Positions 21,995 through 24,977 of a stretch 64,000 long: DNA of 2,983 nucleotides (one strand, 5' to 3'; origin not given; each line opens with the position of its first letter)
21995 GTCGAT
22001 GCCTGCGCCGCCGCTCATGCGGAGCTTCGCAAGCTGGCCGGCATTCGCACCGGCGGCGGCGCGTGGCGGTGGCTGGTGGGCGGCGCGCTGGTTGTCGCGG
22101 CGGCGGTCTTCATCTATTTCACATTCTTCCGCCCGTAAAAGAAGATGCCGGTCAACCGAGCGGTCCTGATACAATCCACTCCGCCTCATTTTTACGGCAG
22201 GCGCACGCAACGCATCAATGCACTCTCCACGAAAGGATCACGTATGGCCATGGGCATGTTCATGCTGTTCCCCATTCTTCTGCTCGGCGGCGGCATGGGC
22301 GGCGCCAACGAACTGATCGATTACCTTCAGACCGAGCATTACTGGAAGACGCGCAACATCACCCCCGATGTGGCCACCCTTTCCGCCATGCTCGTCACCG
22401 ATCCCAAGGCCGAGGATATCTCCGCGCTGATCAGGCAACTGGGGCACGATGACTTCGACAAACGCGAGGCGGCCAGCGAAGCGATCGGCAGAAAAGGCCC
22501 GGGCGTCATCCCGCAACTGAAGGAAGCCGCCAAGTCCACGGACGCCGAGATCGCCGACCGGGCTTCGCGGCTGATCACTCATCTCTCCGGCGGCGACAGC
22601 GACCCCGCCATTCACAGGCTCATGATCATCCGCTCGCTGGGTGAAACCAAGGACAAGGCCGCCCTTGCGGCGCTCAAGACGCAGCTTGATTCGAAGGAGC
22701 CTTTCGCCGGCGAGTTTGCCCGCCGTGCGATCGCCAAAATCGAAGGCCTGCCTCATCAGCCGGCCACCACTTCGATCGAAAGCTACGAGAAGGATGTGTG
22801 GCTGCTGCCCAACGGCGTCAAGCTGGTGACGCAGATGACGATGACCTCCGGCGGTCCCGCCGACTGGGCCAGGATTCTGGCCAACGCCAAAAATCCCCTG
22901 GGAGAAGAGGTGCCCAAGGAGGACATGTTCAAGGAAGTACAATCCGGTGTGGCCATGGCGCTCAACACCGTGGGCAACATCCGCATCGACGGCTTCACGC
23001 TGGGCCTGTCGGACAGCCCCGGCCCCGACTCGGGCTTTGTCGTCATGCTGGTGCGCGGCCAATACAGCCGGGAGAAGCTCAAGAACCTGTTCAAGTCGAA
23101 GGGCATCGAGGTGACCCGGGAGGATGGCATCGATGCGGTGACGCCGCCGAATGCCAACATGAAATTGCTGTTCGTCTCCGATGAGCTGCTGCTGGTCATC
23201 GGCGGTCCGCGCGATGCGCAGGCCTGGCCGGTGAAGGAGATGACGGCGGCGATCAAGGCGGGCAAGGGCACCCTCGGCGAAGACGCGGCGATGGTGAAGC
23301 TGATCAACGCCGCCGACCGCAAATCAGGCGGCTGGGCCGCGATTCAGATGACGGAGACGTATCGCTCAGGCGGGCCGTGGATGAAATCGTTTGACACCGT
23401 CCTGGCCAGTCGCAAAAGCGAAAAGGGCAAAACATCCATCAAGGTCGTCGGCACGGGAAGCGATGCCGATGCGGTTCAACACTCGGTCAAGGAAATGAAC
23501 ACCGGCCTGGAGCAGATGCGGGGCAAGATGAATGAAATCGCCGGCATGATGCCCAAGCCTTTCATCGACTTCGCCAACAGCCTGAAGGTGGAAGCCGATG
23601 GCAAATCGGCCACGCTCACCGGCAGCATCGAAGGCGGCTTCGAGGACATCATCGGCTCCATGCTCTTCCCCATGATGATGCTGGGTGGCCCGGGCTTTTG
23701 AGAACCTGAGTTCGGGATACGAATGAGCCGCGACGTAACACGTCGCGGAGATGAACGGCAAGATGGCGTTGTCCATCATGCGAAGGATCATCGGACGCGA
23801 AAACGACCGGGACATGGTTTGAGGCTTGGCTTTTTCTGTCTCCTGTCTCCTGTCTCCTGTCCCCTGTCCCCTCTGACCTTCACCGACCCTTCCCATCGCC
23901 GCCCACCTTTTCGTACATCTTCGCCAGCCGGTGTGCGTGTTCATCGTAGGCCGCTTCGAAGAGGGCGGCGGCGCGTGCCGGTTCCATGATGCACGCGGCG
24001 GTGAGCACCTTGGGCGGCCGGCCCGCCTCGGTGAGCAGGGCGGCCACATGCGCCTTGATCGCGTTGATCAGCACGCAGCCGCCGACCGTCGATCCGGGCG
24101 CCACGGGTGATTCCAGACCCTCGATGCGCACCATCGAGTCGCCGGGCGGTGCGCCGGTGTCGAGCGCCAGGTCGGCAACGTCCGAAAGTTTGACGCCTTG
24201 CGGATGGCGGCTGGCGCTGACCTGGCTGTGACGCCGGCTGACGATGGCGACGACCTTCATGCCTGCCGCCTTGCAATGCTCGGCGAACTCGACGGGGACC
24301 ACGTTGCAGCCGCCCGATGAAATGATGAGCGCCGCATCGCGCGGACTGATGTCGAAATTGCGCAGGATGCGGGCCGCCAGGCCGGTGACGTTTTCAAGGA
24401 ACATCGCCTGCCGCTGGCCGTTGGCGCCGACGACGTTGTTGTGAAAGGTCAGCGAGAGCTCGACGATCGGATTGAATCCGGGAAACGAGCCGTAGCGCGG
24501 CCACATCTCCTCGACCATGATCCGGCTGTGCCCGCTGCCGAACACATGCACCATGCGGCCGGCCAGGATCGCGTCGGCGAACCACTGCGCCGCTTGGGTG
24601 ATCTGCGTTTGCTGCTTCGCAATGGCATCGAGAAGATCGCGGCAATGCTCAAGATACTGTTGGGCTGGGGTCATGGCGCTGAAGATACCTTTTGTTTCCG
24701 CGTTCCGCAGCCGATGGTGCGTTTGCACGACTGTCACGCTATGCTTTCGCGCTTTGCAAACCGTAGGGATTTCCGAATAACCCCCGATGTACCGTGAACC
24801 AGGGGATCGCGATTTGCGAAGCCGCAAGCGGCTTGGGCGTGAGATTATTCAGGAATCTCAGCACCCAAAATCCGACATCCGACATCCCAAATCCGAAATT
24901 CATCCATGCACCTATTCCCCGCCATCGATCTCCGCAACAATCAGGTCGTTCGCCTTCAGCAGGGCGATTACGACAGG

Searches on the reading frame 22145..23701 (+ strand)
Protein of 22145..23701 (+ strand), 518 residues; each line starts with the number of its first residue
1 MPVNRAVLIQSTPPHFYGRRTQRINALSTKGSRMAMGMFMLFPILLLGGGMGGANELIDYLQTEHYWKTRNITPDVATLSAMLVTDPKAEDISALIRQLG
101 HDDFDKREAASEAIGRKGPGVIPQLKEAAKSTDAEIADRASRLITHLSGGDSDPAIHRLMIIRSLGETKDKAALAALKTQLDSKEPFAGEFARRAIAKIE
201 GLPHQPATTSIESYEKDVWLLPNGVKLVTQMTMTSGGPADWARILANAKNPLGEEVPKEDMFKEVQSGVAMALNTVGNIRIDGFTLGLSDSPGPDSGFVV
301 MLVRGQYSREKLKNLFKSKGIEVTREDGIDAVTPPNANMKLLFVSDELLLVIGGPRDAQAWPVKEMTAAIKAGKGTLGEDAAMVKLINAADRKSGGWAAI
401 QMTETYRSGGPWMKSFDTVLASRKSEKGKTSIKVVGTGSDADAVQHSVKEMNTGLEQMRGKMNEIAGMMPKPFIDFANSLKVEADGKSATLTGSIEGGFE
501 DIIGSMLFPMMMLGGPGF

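Call 71: search_protein_families(library=pfam, proteins=[window:22145-23701:+], max_evalue=0.00001)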
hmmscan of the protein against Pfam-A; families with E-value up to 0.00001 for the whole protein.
window:22145-23701:+ (518 aa): 1 family
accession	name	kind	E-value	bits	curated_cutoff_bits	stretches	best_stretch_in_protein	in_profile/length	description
PF13646.12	HEAT_2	-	3.3e-08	34.1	27.7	0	151-199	11-58/88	HEAT repeats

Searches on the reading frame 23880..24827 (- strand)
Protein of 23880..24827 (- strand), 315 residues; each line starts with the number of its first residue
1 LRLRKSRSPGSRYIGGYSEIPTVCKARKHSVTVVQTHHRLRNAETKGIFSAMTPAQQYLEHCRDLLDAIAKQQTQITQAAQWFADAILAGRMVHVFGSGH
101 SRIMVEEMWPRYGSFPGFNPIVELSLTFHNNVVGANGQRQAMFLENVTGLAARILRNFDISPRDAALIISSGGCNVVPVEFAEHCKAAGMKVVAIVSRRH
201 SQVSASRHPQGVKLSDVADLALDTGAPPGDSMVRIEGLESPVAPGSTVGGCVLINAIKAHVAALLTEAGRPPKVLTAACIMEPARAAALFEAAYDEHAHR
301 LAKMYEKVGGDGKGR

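Call 71: search_protein_families(library=pfam, proteins=[window:23880-24827:-], max_evalue=0.00001)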
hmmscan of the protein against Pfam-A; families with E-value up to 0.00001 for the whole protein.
window:23880-24827:- (315 aa): 1 family
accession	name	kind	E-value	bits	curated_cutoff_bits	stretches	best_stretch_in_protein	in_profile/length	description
PF13580.11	SIS_2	-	1.9e-36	125.5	27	1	57-197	1-138/138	SIS domain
